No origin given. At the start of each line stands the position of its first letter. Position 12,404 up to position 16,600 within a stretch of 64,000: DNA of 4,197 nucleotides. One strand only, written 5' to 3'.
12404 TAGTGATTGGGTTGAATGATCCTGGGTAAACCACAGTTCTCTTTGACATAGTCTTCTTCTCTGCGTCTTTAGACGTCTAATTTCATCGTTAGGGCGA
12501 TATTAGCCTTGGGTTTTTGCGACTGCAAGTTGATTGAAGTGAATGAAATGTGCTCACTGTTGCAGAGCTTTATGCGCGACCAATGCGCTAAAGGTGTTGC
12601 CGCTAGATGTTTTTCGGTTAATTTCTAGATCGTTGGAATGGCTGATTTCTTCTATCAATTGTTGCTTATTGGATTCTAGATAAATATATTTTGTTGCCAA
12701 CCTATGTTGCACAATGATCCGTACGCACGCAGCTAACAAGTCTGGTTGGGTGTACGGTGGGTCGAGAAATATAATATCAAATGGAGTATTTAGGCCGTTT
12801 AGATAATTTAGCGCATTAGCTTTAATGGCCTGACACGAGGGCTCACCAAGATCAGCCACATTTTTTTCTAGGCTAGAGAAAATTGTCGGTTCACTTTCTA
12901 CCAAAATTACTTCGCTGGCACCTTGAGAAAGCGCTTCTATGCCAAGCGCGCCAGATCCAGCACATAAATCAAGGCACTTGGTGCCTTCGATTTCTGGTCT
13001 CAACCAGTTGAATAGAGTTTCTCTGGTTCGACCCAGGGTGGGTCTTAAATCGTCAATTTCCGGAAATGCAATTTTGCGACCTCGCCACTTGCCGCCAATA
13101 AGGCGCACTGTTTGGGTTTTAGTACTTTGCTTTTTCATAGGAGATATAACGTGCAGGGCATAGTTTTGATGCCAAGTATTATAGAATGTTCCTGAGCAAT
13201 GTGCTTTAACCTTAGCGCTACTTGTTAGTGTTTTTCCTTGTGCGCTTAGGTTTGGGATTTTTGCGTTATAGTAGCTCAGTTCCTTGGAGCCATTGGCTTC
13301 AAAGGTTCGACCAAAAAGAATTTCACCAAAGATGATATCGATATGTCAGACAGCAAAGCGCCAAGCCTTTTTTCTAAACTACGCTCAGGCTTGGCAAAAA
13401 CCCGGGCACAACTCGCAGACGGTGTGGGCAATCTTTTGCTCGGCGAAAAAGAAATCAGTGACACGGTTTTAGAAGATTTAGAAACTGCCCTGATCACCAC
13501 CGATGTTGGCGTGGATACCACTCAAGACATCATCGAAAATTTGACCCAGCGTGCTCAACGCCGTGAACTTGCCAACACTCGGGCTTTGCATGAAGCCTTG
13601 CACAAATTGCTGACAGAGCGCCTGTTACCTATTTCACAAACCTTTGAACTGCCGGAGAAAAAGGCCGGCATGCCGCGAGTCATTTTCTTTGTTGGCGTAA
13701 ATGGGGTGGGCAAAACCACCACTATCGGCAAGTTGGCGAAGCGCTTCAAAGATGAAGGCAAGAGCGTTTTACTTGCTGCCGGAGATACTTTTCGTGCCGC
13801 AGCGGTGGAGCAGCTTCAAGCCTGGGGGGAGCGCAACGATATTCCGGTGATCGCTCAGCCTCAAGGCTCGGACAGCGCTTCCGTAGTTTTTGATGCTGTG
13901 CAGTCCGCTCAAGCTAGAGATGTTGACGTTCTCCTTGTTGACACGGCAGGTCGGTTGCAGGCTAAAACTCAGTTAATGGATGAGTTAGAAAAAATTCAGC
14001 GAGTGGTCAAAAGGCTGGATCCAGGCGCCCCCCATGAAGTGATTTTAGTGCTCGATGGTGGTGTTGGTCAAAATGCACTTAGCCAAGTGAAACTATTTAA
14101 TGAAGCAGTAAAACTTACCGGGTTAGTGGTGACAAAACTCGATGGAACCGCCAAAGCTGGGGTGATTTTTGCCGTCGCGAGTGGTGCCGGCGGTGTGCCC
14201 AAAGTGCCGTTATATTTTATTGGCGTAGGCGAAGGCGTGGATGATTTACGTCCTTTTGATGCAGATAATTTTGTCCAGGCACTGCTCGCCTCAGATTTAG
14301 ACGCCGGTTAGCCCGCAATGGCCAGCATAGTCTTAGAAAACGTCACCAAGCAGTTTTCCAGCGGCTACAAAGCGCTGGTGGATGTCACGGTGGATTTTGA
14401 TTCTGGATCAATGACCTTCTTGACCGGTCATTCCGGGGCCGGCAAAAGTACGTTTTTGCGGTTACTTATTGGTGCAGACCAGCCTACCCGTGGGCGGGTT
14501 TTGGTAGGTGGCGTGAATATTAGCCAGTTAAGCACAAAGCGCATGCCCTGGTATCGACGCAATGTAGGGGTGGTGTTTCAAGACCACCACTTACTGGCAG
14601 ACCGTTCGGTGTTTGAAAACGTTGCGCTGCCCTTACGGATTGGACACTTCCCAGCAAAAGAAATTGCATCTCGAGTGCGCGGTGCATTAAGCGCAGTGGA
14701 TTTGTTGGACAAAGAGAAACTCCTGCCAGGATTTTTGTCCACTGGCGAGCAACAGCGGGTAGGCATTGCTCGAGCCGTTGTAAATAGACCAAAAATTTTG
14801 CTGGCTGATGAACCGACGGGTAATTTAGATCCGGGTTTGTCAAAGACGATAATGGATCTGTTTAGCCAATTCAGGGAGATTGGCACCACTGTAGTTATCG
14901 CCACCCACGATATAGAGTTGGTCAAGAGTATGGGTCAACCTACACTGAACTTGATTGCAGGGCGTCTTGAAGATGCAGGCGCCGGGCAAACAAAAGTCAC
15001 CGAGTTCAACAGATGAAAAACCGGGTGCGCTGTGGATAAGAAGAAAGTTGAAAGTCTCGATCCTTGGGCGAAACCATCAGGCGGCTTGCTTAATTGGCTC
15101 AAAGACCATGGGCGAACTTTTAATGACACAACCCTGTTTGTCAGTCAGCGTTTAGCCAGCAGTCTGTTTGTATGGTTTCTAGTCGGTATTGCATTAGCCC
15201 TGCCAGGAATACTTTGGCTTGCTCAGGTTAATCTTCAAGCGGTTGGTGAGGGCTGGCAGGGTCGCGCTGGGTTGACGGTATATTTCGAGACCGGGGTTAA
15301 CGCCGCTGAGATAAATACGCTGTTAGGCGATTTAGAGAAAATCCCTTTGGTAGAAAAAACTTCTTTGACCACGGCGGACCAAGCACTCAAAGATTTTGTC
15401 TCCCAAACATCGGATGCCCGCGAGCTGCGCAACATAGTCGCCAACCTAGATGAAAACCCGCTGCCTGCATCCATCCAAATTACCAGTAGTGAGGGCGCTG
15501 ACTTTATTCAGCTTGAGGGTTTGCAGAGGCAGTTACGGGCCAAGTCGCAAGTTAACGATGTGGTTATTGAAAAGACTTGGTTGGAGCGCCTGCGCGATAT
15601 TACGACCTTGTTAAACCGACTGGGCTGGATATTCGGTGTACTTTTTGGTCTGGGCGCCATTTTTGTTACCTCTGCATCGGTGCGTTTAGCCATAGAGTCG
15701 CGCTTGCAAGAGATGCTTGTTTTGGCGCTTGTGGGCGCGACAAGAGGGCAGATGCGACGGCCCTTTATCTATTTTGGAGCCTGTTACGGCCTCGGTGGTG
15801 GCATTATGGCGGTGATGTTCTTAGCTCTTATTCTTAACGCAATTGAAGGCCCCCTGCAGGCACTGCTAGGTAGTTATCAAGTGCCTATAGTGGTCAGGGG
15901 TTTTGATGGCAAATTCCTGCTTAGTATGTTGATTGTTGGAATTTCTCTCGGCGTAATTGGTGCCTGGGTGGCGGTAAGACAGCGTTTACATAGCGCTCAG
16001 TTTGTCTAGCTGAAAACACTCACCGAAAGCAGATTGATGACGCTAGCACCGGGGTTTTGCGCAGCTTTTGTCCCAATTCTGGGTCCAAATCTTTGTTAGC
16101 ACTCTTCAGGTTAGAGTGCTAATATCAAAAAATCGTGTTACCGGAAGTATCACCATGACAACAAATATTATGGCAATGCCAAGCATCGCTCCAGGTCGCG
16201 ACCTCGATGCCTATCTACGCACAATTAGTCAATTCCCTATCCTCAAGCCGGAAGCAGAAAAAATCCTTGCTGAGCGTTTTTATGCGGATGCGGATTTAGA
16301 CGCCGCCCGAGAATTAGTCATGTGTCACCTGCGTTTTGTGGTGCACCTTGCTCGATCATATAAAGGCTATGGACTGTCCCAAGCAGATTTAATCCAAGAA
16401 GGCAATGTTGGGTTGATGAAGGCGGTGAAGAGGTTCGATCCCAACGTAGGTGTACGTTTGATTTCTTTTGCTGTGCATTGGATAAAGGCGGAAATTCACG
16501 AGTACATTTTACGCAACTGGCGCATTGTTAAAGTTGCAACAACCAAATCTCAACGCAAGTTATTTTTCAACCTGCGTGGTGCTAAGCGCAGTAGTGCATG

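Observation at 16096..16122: Perfect CIRCE (HrcA operator) sitting on the rpoH promoter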

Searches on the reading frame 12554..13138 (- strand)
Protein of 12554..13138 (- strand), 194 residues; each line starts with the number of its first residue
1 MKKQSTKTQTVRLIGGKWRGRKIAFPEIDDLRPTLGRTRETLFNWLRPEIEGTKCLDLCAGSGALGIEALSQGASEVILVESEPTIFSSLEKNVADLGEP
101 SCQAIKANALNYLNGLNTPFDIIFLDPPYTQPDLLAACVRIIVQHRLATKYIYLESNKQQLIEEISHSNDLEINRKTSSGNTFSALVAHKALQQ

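Call 41: search_protein_families(library=ncbifam, proteins=[window:12554-13138:-], max_evalue=0.00001)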
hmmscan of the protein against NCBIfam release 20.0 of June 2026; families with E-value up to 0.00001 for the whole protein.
window:12554-13138:- (194 aa): 6 families
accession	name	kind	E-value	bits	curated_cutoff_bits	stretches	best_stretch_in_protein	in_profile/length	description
NF008157.0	PRK10909.1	equivalog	2.8e-46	157.9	302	1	3-171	5-174/199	16S rRNA (guanine(966)-N(2))-methyltransferase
TIGR00095.1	TIGR00095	equivalog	3.8e-42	144.1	117.5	1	5-182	6-186/194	16S rRNA (guanine(966)-N(2))-methyltransferase RsmD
TIGR03534.1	RF_mod_PrmC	equivalog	3.3e-10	39.8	199.1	1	49-131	83-168/253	peptide chain release factor N(5)-glutamine methyltransferase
TIGR02469.1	CbiT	equivalog_domain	3.2e-07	30.7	78.3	1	39-137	8-107/124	precorrin-6Y C5,15-methyltransferase (decarboxylating) subunit CbiT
NF011528.0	PRK14968.1-2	equivalog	5.1e-06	26.1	171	0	51-130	38-118/205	putative methyltransferase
TIGR03533.1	L3_gln_methyl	equivalog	6.8e-06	25.6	229.7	1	42-133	113-203/284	50S ribosomal protein L3 N(5)-glutamine methyltransferase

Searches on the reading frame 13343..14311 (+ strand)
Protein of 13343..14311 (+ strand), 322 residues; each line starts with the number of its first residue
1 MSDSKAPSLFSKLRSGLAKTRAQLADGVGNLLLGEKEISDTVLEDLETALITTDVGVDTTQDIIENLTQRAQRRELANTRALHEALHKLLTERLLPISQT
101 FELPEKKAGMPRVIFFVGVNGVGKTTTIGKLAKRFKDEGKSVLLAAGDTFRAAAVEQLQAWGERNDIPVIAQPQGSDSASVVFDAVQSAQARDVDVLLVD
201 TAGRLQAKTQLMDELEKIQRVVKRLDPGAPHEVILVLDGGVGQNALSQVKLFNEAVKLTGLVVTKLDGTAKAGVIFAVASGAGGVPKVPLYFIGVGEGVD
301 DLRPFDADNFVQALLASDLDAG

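Call 52: search_protein_families(library=ncbifam, proteins=[window:13343-14311:+], max_evalue=1e-20)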
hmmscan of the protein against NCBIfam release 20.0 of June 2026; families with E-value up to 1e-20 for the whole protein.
window:13343-14311:+ (322 aa): 4 families
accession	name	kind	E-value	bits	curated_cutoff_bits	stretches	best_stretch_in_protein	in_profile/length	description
TIGR00064.1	ftsY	equivalog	8.1e-107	356.6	260.7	1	39-315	3-279/279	signal recognition particle-docking protein FtsY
TIGR00959.1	ffh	equivalog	3.4e-66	223.9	473.2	1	29-315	17-294/428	signal recognition particle protein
TIGR01425.1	SRP54_euk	equivalog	1.3e-52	179.1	576.25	1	31-316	19-295/428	signal recognition particle protein SRP54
TIGR03499.1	FlhF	equivalog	7.1e-24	85.3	174.15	1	12-203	112-286/286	flagellar biosynthesis GTPase FlhF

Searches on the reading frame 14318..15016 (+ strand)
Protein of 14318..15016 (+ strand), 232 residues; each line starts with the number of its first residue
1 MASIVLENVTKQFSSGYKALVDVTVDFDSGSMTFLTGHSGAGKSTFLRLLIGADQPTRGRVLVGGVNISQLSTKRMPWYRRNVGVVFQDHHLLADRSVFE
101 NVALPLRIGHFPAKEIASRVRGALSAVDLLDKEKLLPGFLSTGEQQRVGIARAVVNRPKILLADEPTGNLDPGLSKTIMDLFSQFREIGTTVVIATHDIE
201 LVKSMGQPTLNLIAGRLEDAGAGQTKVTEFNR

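Call 52: search_protein_families(library=ncbifam, proteins=[window:14318-15016:+], max_evalue=1e-20)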
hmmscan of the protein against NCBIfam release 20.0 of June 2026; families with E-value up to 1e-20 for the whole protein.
window:14318-15016:+ (232 aa): 108 families (the best 25 are shown)
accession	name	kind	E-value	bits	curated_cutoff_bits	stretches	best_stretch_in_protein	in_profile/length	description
TIGR02673.1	FtsE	equivalog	9.4e-81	270.6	264.85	1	4-215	2-213/214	cell division ATP-binding protein FtsE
TIGR02211.1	LolD_lipo_ex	equivalog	1.9e-54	184.5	307.75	1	7-217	5-219/221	lipoprotein-releasing ABC transporter ATP-binding protein LolD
NF008639.0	PRK11629.1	equivalog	2.8e-48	164.4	360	1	8-218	11-225/234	lipoprotein-releasing ABC transporter ATP-binding protein LolD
TIGR02314.1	ABC_MetN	equivalog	1.1e-47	162.7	499.7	1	4-217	2-219/343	methionine ABC transporter ATP-binding protein MetN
TIGR03608.1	L_ocin_972_ABC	subfamily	1.1e-45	155.6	254.85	1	6-205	1-200/206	putative bacteriocin export ABC transporter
NF040933.2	ABC_arch_GlcV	equivalog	2.1e-44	151.9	450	1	3-221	2-224/357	glucose ABC transporter ATP-binding protein GlcV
TIGR02315.1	ABC_phnC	equivalog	2.2e-43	148.4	266.1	1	4-216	2-223/243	phosphonate ABC transporter ATP-binding protein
NF006987.0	PRK09452.1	equivalog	4.6e-43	147.3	482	1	4-224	18-233/378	spermidine/putrescine ABC transporter ATP-binding protein PotA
TIGR01187.1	potA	subfamily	1.5e-42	145.9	355.6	1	35-221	1-183/325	polyamine ABC transporter ATP-binding protein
TIGR01166.1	cbiO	subfamily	2.2e-40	138.2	211.8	1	14-202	2-190/190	cobalt ABC transporter, ATP-binding protein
TIGR00968.1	3a0106s01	subfamily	6.3e-40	137.2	342.75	1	4-224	1-216/237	sulfate ABC transporter ATP-binding protein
NF038007.1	ABC_ATP_DarD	equivalog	2.5e-39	135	375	1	17-202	18-204/218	darobactin export ABC transporter ATP-binding protein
NF043075.1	MMSYN1_0197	equivalog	2.7e-39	135.1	550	1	4-223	3-217/341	spermidine/putrescine ABC transporter ATP-binding protein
TIGR03265.1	PhnT2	equivalog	8.2e-39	133.8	457.7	1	3-221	4-217/353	putative 2-aminoethylphosphonate ABC transporter ATP-binding protein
NF007027.0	PRK09493.1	equivalog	2e-38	132.1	379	1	5-227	3-224/240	glutamine ABC transporter ATP-binding protein GlnQ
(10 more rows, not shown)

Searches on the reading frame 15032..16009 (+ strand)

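Call 52: search_protein_families(library=ncbifam, proteins=[window:15032-16009:+], max_evalue=1e-20)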
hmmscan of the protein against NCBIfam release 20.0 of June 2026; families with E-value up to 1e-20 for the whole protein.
window:15032-16009:+ (325 aa): 2 families
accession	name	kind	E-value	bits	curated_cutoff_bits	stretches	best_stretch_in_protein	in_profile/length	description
TIGR00439.2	FtsX_Gneg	equivalog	2e-66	224.2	255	1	36-319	11-291/292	permease-like cell division protein FtsX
NF038347.1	FtsX_Gpos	exception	1.2e-33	116.7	225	1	50-319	28-295/296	permease-like cell division protein FtsX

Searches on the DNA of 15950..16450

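Call 62: search_rna_families(source=window, start=15950, end=16450, threshold=evalue, max_evalue=1)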
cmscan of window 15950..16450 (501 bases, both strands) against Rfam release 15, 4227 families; matches with E-value up to 1: 0.
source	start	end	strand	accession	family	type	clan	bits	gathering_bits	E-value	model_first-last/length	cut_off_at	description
